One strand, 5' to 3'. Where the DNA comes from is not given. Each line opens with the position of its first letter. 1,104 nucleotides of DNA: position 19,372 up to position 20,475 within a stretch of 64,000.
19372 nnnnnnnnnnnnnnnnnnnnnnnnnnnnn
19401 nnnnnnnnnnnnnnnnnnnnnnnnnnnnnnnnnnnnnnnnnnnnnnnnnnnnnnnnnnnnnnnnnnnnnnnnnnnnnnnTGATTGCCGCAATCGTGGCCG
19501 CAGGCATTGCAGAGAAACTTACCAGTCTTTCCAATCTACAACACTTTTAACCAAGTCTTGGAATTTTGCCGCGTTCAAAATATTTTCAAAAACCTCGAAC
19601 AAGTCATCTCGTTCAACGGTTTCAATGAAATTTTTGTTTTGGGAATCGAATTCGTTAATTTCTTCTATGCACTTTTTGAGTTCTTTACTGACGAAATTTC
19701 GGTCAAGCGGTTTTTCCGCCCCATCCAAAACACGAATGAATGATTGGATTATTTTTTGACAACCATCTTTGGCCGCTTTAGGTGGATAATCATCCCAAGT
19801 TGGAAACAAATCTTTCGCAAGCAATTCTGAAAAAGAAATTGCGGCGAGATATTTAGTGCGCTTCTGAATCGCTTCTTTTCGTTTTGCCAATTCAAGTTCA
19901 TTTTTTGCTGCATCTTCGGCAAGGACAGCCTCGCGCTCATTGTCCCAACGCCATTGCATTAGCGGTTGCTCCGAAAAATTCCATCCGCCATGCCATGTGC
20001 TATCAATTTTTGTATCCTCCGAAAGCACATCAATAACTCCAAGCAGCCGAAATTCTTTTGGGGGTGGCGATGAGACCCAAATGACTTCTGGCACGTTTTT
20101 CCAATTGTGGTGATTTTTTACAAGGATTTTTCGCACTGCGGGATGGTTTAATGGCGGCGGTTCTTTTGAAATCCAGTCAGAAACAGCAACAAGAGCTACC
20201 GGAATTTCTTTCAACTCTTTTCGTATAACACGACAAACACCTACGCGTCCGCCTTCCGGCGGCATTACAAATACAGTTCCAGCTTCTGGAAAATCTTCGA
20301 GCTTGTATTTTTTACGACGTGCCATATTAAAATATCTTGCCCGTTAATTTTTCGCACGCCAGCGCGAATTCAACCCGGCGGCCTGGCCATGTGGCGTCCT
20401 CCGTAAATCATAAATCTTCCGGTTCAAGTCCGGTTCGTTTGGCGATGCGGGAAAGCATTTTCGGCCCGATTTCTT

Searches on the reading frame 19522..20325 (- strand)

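Call 85: search_protein_families(library=pfam, proteins=[window:19522-20325:-], max_evalue=0.001)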
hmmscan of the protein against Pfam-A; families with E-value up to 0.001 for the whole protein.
window:19522-20325:- (268 aa): 1 family
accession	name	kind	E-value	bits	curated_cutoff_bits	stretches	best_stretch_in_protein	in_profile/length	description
PF18977.5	DUF5713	-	1.3e-06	29.2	27.3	1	178-268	14-107/107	Family of unknown function (DUF5713)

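Call 87: search_protein_families(library=padloc, proteins=[window:19522-20325:-], max_evalue=0.01)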
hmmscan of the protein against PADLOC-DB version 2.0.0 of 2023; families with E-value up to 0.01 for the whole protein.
window:19522-20325:- (268 aa): 0 families
